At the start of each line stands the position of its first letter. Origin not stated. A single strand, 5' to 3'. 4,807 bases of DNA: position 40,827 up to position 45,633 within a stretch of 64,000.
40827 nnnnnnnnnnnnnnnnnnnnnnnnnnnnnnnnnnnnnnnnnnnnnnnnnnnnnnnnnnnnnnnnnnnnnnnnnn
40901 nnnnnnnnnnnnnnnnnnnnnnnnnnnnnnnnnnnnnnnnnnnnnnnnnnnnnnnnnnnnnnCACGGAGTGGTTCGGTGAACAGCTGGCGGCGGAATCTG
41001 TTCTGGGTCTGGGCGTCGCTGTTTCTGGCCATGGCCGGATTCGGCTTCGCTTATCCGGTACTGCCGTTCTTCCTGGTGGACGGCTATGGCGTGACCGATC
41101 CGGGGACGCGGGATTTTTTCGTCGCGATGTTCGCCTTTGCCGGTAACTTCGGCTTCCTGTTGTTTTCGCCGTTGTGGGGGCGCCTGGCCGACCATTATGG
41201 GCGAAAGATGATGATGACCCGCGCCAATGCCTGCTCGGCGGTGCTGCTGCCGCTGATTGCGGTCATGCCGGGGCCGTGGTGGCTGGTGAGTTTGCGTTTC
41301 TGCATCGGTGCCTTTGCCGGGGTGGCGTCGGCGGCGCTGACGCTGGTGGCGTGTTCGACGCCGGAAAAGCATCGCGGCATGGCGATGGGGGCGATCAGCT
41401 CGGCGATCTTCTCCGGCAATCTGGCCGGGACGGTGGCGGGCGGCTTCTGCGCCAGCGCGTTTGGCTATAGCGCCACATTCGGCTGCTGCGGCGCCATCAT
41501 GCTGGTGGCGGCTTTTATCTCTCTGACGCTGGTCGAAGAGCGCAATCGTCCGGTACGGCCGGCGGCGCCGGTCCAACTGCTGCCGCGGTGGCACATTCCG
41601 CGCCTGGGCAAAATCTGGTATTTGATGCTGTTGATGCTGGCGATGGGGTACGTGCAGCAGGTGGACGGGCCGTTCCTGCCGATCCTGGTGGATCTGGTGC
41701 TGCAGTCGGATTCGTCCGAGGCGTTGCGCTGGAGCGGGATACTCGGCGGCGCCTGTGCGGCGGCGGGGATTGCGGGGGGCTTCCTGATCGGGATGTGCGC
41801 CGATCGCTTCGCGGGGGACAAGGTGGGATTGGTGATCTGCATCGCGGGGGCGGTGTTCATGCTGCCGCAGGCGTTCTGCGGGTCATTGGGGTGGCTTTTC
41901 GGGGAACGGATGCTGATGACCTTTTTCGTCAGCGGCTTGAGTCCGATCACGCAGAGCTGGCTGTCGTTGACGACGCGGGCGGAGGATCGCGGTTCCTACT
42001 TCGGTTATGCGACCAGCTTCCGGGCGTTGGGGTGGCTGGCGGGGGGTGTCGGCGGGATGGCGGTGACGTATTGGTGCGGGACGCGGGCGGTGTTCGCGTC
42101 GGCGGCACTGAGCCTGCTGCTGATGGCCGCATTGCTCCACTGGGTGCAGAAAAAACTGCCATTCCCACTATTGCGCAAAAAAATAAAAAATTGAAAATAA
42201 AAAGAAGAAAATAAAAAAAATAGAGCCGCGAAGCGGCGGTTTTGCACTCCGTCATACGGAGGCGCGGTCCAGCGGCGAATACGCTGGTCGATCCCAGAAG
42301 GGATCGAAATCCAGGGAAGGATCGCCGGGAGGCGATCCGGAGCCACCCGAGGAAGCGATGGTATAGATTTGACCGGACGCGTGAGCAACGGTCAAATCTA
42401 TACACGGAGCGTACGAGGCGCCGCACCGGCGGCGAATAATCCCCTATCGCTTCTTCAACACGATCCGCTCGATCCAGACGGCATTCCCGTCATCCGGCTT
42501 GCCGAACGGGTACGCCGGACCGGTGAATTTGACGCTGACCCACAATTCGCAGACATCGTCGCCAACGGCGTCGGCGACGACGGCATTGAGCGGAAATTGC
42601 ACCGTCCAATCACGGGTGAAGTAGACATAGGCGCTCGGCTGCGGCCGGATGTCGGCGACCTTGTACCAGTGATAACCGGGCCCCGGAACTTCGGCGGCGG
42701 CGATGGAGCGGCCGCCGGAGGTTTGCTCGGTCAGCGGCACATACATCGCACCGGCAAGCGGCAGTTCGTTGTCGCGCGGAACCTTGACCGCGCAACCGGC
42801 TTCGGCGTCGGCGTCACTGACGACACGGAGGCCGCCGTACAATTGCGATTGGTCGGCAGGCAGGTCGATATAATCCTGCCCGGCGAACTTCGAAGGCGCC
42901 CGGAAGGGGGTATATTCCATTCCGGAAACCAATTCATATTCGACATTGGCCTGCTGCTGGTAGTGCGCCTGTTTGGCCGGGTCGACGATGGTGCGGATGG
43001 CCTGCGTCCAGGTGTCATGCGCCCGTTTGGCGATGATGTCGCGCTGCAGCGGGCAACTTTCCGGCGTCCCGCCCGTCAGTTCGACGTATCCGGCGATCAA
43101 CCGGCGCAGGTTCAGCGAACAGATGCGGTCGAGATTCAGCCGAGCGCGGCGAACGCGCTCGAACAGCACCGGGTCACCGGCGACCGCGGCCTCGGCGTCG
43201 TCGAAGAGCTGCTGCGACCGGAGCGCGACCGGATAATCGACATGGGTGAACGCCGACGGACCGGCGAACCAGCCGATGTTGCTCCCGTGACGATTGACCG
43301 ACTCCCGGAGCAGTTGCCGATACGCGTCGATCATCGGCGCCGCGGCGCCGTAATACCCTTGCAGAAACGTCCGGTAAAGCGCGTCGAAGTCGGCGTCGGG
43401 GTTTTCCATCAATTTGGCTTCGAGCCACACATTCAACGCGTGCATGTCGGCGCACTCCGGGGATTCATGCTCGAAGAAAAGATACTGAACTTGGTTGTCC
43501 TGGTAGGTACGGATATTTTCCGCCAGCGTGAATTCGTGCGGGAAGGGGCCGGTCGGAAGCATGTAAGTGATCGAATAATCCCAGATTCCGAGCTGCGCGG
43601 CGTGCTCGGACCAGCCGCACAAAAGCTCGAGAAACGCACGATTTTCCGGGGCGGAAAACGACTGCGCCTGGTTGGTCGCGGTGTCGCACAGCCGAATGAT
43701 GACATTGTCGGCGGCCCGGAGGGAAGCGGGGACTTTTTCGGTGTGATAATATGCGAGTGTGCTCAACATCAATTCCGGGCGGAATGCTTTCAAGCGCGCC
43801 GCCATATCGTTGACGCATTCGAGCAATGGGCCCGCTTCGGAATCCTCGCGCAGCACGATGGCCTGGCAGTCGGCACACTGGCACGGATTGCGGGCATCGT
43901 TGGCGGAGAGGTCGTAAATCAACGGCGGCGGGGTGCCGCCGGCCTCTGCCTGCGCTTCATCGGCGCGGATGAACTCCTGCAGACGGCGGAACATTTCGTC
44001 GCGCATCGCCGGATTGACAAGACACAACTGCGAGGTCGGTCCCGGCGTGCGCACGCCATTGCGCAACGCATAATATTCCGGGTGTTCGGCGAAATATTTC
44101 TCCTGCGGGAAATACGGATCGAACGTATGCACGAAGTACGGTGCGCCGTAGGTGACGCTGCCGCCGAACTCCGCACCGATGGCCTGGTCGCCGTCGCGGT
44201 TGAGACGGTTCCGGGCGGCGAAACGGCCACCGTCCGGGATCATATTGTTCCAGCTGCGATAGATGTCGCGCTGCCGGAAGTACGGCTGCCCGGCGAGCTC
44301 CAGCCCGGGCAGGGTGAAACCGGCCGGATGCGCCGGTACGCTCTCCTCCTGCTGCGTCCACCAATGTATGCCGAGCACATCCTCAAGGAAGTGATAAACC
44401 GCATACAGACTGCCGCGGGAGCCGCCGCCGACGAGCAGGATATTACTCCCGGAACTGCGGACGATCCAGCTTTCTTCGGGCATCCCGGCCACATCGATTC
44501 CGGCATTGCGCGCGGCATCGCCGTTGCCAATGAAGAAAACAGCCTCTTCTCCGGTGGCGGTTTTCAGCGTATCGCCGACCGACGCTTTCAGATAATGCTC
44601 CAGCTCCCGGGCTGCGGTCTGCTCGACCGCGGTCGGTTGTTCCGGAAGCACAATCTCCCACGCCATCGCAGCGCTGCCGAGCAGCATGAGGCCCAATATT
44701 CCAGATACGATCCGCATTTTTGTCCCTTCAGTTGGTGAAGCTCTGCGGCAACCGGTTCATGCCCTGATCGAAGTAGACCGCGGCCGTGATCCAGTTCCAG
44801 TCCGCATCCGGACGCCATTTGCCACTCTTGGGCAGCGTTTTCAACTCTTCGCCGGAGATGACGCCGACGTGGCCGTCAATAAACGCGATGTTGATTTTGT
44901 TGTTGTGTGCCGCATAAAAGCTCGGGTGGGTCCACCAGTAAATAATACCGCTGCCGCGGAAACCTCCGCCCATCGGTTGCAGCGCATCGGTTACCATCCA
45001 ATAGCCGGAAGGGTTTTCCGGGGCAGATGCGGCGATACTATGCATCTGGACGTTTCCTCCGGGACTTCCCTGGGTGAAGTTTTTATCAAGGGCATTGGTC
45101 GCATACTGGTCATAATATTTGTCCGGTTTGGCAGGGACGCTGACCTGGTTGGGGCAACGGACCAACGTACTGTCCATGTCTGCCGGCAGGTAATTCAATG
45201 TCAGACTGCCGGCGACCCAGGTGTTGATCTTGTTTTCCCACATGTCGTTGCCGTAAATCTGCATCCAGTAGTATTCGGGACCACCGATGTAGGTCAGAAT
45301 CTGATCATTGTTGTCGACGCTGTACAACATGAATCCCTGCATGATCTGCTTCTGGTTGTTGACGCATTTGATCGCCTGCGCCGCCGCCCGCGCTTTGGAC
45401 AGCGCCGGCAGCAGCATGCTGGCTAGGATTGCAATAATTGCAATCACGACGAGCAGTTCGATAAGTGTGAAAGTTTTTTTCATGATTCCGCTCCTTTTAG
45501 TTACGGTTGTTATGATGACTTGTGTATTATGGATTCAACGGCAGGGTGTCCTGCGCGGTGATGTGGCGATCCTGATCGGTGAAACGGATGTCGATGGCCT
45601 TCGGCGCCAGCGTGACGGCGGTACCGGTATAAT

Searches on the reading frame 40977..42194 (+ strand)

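Call 19: search_protein_families(library=pfam, proteins=[window:40977-42194:+])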
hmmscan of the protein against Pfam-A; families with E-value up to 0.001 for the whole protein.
window:40977-42194:+ (405 aa): 2 families
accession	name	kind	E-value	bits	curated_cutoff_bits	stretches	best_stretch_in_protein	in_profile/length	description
PF07690.21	MFS_1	-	1.2e-39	136.6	33.4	2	12-304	2-291/347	Major Facilitator Superfamily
PF00083.30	Sugar_tr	-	0.00019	20.9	22.3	0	48-135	51-138/452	Sugar (and other) transporter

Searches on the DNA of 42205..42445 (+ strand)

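Call 28: search_dna_similar(query=window:42205-42445:+, collection=plasmids, mode=distant, max_evalue=0.01)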
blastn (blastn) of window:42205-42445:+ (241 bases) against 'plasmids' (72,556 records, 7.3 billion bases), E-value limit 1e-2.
No match.

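Call 29: search_dna_similar(query=window:42205-42445:+, collection=phages, mode=distant, max_evalue=0.01)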
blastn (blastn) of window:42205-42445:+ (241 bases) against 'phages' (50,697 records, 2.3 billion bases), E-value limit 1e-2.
No match.
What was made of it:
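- No match in the plasmid or phage collections (calls 28, 29).
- Tried and rejected: There is no blastn match (calls 28, 29).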

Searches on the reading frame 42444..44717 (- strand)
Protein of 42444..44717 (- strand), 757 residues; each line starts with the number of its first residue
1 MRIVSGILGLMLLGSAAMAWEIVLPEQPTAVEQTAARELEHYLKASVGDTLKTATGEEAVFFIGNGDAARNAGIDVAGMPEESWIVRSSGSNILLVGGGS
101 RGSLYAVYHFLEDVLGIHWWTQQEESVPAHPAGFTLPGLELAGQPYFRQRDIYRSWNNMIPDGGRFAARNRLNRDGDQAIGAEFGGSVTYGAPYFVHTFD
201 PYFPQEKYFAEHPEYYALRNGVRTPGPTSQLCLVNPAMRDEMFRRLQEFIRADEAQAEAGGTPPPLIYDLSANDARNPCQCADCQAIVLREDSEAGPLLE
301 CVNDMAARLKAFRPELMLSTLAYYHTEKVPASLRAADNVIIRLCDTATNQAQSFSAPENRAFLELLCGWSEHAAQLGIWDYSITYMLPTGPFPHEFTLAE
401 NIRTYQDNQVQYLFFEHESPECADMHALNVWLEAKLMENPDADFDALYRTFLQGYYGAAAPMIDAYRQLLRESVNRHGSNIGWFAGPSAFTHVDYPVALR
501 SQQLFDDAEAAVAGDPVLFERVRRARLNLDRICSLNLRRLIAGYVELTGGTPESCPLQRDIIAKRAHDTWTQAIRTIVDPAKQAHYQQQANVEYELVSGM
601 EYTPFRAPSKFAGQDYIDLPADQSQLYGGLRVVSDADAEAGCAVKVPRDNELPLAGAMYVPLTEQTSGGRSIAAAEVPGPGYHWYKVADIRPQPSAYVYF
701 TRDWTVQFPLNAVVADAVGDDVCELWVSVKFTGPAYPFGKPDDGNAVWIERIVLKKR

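Call 19: search_protein_families(library=pfam, proteins=[window:42444-44717:-])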
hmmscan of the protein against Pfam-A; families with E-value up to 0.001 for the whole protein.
window:42444-44717:- (757 aa): 2 families
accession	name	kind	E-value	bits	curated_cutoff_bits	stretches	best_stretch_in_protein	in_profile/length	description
PF16126.11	DUF4838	-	2.7e-69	234.2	26.6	1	119-467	1-324/325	Domain of unknown function (DUF4838)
PF03648.19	Glyco_hydro_67N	-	0.00011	22.8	24.3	1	26-110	27-120/120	Glycosyl hydrolase family 67 N-terminus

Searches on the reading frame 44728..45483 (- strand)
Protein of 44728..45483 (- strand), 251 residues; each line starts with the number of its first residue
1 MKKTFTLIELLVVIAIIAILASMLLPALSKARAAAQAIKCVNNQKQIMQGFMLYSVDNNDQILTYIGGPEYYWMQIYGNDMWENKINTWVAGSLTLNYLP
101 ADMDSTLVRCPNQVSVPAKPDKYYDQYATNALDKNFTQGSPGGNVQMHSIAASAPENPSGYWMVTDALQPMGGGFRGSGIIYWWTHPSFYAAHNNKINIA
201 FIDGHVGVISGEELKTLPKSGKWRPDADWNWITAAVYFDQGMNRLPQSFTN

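Call 67: search_protein_families(library=pfam, proteins=[window:44728-45483:-], max_evalue=0.01)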
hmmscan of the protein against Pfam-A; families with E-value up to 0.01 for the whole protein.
window:44728-45483:- (251 aa): 2 families
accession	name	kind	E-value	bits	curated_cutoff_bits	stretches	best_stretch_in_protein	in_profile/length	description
PF07963.17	N_methyl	-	0.00027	20.8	21.2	1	5-25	7-27/27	Prokaryotic N-terminal methylation motif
PF07596.16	SBP_bac_10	-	0.0011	19.5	23.3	0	30-56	2-28/268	Protein of unknown function (DUF1559)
